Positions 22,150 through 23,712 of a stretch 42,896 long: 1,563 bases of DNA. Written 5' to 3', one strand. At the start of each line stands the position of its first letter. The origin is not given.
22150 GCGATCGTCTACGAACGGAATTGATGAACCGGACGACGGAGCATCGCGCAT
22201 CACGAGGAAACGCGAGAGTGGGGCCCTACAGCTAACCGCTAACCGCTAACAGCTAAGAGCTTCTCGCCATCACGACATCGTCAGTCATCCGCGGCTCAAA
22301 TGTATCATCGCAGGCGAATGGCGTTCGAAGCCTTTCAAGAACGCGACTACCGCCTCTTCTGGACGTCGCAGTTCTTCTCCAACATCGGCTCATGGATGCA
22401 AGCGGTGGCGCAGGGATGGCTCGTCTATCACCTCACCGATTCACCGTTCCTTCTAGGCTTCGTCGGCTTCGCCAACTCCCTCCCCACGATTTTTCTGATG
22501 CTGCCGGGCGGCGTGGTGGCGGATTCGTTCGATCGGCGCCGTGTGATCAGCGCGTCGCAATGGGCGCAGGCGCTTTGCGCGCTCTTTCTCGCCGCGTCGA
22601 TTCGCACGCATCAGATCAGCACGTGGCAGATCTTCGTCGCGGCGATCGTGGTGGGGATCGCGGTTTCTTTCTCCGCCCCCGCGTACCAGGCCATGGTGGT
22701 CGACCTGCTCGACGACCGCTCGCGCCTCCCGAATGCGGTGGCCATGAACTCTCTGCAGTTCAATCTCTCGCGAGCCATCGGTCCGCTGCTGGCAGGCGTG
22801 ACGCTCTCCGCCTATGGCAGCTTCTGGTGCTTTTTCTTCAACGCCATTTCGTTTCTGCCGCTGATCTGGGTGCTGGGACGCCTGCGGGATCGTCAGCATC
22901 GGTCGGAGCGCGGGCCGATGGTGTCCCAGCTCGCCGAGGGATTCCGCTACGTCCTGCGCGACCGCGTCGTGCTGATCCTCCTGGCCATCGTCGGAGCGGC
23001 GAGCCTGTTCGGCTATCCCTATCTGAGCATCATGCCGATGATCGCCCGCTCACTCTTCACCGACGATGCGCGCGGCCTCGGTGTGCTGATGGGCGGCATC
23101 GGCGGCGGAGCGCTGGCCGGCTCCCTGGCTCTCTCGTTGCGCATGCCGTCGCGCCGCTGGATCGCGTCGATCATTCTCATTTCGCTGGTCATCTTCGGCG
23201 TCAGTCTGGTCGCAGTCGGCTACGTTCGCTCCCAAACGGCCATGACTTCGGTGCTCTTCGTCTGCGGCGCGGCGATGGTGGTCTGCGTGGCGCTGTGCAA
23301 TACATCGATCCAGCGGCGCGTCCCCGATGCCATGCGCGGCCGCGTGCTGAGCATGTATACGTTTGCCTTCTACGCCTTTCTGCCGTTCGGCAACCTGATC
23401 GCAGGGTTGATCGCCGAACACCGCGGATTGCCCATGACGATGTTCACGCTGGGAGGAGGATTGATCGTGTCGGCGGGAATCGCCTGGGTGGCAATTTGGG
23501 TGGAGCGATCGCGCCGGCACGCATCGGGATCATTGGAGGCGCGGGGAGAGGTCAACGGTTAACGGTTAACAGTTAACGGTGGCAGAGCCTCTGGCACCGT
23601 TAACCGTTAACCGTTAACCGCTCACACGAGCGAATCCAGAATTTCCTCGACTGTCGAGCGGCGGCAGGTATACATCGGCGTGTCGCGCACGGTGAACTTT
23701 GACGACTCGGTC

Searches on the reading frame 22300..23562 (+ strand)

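Call 9: search_protein_families(library=pfam, proteins=[window:22300-23562:+], max_evalue=0.01)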
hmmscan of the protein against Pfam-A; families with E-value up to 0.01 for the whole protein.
window:22300-23562:+ (420 aa): 2 families
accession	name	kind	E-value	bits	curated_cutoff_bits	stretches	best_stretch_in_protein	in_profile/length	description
PF05977.19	MFS_3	-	9.9e-70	235.9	27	1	9-395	4-390/524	Transmembrane secretion effector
PF07690.21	MFS_1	-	1.6e-43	149.4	33.4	2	21-358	2-340/347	Major Facilitator Superfamily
